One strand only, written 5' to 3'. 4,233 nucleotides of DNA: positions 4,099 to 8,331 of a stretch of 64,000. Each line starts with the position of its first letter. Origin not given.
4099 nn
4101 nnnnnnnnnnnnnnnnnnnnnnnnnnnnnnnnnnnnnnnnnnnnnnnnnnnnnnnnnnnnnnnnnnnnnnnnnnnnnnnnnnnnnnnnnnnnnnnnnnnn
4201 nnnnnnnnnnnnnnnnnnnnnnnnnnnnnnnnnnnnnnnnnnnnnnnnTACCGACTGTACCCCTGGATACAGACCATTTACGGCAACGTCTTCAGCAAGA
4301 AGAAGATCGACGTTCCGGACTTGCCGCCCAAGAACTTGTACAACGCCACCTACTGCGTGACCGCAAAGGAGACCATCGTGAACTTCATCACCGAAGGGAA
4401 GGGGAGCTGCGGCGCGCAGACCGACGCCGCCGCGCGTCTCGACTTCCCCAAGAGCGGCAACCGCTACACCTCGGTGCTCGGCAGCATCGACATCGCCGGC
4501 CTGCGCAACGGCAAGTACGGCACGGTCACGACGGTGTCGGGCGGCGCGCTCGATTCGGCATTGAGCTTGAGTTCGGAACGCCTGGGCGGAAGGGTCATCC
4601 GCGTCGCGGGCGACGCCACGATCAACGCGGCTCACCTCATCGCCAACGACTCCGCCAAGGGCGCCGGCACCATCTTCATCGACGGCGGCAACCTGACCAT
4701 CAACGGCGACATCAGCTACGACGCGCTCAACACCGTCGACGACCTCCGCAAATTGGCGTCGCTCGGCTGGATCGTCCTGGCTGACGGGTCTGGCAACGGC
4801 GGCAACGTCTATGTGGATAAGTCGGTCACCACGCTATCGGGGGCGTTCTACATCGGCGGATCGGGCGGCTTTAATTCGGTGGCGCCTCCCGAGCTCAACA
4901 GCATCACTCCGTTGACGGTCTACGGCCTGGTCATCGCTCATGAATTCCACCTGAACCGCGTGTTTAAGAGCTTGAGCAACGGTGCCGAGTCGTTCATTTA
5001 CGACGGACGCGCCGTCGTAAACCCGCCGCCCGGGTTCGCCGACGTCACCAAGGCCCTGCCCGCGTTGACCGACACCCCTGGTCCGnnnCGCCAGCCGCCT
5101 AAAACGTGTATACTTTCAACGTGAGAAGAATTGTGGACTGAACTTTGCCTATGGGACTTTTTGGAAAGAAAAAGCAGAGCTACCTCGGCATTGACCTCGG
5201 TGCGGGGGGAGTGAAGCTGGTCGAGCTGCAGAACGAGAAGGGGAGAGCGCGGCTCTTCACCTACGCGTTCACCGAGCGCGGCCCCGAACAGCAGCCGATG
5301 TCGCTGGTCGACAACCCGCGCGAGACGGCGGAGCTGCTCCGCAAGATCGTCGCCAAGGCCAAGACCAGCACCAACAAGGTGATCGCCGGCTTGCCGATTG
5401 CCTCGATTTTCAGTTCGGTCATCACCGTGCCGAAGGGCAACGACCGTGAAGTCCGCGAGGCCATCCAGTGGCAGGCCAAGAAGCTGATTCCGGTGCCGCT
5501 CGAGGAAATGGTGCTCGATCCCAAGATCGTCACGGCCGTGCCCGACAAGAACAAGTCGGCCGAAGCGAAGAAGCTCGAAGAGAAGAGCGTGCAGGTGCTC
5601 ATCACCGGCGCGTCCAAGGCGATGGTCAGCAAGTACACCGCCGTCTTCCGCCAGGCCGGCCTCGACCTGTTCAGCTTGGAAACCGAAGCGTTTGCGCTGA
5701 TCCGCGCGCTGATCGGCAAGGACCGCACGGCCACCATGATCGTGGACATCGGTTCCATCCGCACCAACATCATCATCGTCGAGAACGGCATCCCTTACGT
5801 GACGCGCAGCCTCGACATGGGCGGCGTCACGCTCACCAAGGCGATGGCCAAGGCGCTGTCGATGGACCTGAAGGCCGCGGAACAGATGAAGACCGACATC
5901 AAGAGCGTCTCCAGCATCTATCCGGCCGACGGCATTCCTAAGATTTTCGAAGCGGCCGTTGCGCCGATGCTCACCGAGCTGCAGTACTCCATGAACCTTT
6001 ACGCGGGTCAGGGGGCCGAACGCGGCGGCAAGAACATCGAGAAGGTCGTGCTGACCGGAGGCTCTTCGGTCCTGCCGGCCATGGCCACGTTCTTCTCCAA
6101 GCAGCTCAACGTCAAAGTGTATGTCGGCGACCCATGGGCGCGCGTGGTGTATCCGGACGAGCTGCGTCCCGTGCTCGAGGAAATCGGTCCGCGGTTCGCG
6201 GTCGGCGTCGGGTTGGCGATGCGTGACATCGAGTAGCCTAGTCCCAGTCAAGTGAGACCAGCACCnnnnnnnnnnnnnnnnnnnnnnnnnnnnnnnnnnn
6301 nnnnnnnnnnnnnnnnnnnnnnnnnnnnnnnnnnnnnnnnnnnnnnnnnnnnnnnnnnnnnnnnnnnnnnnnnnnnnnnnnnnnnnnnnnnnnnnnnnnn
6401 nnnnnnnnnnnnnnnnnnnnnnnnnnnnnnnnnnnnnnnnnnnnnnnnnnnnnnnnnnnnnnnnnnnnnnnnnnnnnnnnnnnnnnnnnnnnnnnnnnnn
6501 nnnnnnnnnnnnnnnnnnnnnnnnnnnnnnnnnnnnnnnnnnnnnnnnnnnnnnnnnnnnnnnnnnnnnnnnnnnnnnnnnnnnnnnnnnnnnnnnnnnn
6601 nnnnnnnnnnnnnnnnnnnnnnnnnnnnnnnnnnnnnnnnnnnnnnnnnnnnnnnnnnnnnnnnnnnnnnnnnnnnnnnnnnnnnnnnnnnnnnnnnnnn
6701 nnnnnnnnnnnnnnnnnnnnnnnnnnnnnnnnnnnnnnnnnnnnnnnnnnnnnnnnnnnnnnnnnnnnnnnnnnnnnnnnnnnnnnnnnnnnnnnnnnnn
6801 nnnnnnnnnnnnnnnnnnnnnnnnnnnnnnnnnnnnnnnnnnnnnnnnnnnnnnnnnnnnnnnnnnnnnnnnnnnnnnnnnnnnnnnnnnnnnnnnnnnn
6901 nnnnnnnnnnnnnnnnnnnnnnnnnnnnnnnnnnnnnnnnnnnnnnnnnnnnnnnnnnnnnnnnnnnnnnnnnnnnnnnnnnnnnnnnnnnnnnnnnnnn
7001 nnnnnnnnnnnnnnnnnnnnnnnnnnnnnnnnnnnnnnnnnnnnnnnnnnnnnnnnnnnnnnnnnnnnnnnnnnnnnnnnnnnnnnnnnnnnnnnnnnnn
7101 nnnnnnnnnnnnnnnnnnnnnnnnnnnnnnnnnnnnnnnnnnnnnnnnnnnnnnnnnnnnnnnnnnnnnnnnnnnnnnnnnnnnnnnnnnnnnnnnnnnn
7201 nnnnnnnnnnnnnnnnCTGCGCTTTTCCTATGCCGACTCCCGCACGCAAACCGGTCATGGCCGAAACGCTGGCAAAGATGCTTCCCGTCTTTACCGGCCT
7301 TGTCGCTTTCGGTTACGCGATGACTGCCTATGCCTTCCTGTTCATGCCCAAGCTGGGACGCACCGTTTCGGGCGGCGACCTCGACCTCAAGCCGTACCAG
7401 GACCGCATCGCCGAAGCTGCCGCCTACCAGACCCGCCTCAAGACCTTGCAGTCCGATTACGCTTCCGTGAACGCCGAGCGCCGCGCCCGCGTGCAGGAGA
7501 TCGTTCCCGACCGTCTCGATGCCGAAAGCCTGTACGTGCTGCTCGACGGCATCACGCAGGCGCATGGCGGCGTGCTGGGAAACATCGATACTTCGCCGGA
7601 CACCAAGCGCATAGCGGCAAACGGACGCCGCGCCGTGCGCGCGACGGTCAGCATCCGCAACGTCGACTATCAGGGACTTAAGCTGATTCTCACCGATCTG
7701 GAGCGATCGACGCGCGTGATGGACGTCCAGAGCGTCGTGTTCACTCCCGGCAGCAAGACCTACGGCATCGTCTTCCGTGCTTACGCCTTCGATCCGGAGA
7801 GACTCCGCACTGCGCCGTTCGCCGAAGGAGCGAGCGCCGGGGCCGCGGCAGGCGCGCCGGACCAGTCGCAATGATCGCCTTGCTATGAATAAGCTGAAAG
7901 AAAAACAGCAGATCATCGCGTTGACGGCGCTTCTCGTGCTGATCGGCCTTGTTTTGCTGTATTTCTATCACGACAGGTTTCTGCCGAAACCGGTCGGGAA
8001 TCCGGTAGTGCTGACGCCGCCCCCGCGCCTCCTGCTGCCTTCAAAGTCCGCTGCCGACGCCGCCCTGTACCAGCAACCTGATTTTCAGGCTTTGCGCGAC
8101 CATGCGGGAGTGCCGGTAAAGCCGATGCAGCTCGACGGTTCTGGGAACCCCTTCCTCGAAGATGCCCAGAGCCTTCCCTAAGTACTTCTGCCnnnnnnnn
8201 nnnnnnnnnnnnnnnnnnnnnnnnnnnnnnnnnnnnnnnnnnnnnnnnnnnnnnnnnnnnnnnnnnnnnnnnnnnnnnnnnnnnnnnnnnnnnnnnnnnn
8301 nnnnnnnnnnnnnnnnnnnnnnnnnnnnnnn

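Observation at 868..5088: Giant (1406 aa) secreted protein with MopE-like and thrombospondin type-3-like Ca-binding repeats, immediately upstream of pilM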

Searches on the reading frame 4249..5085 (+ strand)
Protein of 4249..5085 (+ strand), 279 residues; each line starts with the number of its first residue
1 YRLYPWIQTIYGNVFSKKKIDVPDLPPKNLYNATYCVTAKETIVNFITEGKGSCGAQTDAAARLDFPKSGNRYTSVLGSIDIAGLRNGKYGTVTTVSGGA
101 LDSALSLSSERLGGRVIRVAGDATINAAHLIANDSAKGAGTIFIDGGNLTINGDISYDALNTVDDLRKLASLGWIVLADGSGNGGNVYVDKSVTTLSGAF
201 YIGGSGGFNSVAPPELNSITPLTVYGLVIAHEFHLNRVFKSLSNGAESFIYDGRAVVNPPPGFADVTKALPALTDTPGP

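Call 38: find_related_loci(query=A4, collection=metagenome_contigs, flank=8000)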
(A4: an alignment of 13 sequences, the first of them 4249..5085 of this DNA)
Query A4 (279 aa) in metagenome_contigs; peptide patterns used: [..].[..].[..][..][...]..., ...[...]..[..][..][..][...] (x = any residue, [..] = any of these).
121 stretches matched a pattern; 85 encode a relative of the query (tblastn E <= 1e-3); the best 80 are kept; 80 distinct loci.
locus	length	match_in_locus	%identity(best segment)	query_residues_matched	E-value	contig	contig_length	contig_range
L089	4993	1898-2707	58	3-277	2e-106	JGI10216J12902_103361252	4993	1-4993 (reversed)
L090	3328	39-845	57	3-276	5e-105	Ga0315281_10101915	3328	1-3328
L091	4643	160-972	51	3-276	2e-89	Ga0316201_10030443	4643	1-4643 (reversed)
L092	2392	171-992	47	3-277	2e-80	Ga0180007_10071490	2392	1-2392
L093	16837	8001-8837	49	3-279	3e-78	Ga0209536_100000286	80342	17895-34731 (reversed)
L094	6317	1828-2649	46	3-277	2e-71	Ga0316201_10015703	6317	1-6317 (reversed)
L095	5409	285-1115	47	3-276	5e-70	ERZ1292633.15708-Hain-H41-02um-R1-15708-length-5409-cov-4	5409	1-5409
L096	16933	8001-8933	41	3-277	3e-65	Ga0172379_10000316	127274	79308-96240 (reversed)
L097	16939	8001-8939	39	3-277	2e-59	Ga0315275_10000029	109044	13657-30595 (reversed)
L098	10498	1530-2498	41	3-279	6e-55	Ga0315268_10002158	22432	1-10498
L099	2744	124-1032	34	3-273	9e-50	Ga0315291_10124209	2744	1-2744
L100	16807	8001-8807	36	5-273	9e-44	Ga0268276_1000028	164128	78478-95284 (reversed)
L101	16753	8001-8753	36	5-278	5e-43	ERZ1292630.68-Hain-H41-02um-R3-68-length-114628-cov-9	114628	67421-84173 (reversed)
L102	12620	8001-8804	37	6-275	2e-43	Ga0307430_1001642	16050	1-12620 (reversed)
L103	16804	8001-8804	37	6-275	3e-43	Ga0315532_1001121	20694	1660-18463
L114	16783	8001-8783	36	6-275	3e-40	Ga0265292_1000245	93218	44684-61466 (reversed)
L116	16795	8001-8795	32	6-275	2e-40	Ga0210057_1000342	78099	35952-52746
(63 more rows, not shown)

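Call 48: search_protein_families(library=pfam, proteins=[window:4249-5085:+], max_evalue=10)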
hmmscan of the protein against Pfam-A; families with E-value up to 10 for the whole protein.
window:4249-5085:+ (279 aa): 0 families

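Call 50: find_homologous_proteins(query=window:4249-5085:+)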
Query window:4249-5085:+ (279 aa): 5 proteins with E <= 0.001 among 3386 candidates.
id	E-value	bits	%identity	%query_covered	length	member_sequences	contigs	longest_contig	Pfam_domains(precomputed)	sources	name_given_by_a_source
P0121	8.2e-73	263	49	99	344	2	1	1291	-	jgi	jgi:hypothetical protein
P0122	8.3e-56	208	65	53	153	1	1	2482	-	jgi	jgi:hypothetical protein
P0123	3.2e-38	150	48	57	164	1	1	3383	-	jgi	jgi:hypothetical protein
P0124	1.3e-33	135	46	52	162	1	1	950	-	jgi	jgi:hypothetical protein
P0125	3.1e-33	133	33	97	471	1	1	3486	-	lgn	-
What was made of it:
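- Tried and rejected: It returned only five fragments and was unproductive (call 50).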

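Call 65: search_protein_representatives(protein=window:4249-5085:+)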
Query: 279 residues. Proteins with E-value up to 0.001 (for the whole library): 615; up to 1e-10: 425; up to 1e-30: 60. The best 150 are listed.
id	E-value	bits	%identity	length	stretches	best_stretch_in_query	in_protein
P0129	7.0e-87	307.8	54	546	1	3-276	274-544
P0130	1.7e-69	250.8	51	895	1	5-276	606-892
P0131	6.3e-67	242.3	50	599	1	3-272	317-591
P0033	8.2e-66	238.7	51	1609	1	4-275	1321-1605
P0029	1.5e-62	228.0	46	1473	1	3-277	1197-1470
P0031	1.9e-62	227.6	46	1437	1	3-277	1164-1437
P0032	6.9e-58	212.7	45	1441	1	3-276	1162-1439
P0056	1.8e-57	211.3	47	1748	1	3-272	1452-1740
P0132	3.1e-57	210.6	46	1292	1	4-272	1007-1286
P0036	2.4e-56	207.6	44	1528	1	3-275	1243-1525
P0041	7.5e-56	206.0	41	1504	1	3-274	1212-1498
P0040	1.9e-52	194.9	46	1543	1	3-275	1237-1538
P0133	3.1e-52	194.1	45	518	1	4-277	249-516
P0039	3.0e-51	190.9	46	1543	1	3-277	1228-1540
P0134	7.2e-50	186.4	41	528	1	4-273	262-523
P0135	2.9e-46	174.5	43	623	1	4-274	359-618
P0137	6.5e-44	166.9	39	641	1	5-273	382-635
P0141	8.6e-42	159.9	39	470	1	6-273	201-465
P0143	3.8e-41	157.8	39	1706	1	4-273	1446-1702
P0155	1.7e-35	139.3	36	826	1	3-273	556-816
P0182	2.5e-29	119.0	42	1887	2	65-272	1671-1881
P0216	3.6e-24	102.1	38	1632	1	4-278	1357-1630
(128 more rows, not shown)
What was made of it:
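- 4249..5085 (+): C-terminal beta-solenoid domain (aa 1128-1406) with the conserved tail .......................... This is the part linked to the pilus operon. 615 representative clusters; at the extreme C-terminus of every hit listed (call 65).
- Tried and rejected: It was replaced by the exhaustive phmmer search (call 65).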

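Call 66: search_protein_families(library=pfam, proteins=[L103:6945-8810:+, L116:7401-8807:+, L116:8885-10231:+, L116:10249-11403:+, L116:11920-13797:+, L116:13794-14783:+, L114:6852-8789:+], max_evalue=0.1)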
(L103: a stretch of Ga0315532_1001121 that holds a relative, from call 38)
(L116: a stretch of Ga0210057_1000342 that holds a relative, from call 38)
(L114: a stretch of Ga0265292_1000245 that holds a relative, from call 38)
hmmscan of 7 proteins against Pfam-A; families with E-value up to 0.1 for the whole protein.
L103:6945-8810:+ (622 aa): 0 families

L116:7401-8807:+ (469 aa): 0 families

L116:8885-10231:+ (449 aa): 0 families

L116:10249-11403:+ (385 aa): 1 family
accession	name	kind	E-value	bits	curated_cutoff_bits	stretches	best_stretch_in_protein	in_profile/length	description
PF00059.27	Lectin_C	-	9.6e-20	71.8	22.6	1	282-383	3-106/107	Lectin C-type domain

L116:11920-13797:+ (626 aa): 1 family
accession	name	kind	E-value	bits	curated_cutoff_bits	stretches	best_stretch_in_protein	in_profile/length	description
PF13948.11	DUF4215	-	0.012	16.3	27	1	417-446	19-47/47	Domain of unknown function (DUF4215)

L116:13794-14783:+ (330 aa): 1 family
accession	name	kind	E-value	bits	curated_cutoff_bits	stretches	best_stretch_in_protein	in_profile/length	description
PF00059.27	Lectin_C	-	3.7e-21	76.3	22.6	1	228-328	2-106/107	Lectin C-type domain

L114:6852-8789:+ (646 aa): 0 families

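Call 78: search_protein_families(library=ncbifam, proteins=[L103:6945-8810:+, L116:7401-8807:+, L114:6852-8789:+], max_evalue=0.1)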
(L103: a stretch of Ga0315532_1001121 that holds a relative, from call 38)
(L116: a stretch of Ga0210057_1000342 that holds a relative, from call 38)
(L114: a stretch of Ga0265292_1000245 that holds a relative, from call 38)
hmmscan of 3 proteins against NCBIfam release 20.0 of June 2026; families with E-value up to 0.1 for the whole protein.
L103:6945-8810:+ (622 aa): 1 family
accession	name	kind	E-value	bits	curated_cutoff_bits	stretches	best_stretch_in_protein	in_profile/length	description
NF033662.1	acid_disulf_rpt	repeat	2.4e-18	65.6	41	3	293-320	5-32/32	acidic double-disulfide repeat-containing protein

L116:7401-8807:+ (469 aa): 0 families

L114:6852-8789:+ (646 aa): 1 family
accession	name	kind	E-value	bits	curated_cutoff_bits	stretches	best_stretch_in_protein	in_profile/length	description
NF033662.1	acid_disulf_rpt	repeat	8.6e-28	95.8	41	4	230-258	4-32/32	acidic double-disulfide repeat-containing protein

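Call 79: search_solved_structures(query=L116:7401-8807:+, max_evalue=5, show_alignments=2)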
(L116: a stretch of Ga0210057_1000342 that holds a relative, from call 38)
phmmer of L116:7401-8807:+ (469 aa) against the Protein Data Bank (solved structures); distinct sequences matched with E-value up to 5: 0.
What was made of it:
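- Tried and rejected: No hits (calls 66, 78, 79).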

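Call 88: list_cluster_members(proteins=[P0129, P0131, P0133, P0135, P0137, P0141, P0143, P0155, P0182, P0216])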
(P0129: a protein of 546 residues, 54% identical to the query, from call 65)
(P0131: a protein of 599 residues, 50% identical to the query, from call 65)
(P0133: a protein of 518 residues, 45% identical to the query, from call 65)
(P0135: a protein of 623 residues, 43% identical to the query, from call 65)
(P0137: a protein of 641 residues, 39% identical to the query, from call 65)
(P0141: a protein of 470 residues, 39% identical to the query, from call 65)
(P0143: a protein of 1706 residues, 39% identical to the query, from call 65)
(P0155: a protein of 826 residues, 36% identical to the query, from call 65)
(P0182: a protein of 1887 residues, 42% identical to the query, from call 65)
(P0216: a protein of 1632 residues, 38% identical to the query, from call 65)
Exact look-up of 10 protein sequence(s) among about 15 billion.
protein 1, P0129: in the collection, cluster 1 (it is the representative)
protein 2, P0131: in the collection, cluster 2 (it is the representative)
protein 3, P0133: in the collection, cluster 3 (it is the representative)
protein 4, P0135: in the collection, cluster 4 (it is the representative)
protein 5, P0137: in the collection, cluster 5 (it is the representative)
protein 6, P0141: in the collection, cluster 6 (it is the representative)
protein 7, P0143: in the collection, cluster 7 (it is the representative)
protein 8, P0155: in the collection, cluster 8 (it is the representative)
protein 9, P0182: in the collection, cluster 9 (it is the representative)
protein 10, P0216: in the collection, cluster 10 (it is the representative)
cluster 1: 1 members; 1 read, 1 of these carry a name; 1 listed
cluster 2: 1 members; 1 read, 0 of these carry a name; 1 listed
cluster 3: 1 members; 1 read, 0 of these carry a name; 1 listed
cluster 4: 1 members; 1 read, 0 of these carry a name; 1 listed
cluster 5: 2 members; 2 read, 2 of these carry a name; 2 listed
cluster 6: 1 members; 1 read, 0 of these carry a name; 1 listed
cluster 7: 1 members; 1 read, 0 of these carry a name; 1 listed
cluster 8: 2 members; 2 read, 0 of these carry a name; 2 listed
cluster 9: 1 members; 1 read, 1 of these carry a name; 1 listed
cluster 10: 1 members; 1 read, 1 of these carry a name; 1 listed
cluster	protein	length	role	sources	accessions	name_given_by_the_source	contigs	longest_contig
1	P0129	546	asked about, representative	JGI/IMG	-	hypothetical protein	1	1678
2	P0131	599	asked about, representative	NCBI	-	-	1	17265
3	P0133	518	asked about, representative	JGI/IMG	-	-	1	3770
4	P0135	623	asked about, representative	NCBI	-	-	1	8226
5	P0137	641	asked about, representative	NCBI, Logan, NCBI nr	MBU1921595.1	hypothetical protein KKD84_00015 [Patescibacteria group bacterium] | hypothetical protein [Patescibacteria group bacterium]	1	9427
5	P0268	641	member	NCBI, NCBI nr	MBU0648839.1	hypothetical protein KJ969_01905 [Patescibacteria group bacterium] | hypothetical protein [Patescibacteria group bacterium]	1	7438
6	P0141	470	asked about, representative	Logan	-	-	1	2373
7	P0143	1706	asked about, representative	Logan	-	-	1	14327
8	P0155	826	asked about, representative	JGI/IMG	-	-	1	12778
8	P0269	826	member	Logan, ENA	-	-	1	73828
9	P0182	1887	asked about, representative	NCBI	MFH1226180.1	MAG: DUF2341 domain-containing protein [bacterium]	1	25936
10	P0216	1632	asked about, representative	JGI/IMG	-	hypothetical protein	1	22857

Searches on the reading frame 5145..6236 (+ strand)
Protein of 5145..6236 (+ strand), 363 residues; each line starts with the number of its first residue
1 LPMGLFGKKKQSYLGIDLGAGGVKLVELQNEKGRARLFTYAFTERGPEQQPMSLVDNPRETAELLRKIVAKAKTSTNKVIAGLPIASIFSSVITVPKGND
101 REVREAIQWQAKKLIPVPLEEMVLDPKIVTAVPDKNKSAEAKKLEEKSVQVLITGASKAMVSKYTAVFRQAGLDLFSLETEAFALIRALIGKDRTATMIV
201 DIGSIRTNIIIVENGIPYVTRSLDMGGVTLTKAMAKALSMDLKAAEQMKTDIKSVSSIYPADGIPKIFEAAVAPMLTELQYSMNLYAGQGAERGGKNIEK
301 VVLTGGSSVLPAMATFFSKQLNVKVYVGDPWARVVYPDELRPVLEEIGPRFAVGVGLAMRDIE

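Call 20: search_protein_families(library=pfam, proteins=[window:5145-6236:+], max_evalue=0.01)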
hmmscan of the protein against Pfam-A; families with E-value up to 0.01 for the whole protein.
window:5145-6236:+ (363 aa): 4 families
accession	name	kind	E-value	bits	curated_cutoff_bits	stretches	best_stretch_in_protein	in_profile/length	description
PF11104.14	PilM_2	-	5e-37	128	27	1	15-361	1-339/340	Type IV pilus assembly protein PilM;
PF14450.12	FtsA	-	2.2e-12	47.9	31.8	1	199-356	2-127/127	Cell division protein FtsA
PF06723.19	MreB_Mbl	-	4.1e-05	23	27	0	301-330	277-306/327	MreB/Mbl protein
PF00022.25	Actin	-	0.00087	18.4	27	0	193-243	140-193/410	Actin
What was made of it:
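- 5145..6236 (+): pilM. PF11104 E=5e-37 (call 20).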

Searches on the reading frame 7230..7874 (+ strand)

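Call 20: search_protein_families(library=pfam, proteins=[window:7230-7874:+], max_evalue=0.01)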
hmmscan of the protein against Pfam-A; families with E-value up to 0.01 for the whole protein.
window:7230-7874:+ (214 aa): 0 families

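Call 78: search_protein_families(library=ncbifam, proteins=[window:7230-7874:+], max_evalue=0.1)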
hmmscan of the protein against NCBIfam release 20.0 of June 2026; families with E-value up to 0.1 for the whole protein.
window:7230-7874:+ (214 aa): 1 family
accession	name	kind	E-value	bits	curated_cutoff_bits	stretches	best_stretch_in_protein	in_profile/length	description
NF040576.1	T2SS_GspM_XpsM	equivalog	0.00015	21.5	60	1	26-172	8-151/180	type II secretion system protein GspM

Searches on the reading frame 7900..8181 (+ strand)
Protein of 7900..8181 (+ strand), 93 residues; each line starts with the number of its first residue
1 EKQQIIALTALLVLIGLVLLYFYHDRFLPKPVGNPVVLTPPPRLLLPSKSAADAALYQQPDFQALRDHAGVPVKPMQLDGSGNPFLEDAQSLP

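Call 78: search_protein_families(library=ncbifam, proteins=[window:7900-8181:+], max_evalue=0.1)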
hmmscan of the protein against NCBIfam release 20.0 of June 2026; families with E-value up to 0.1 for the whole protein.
window:7900-8181:+ (93 aa): 0 families
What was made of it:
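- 7885..8181 (+): Small conserved bitopic ORF (98 aa) between pilO and pilB. No family hit (call 78).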
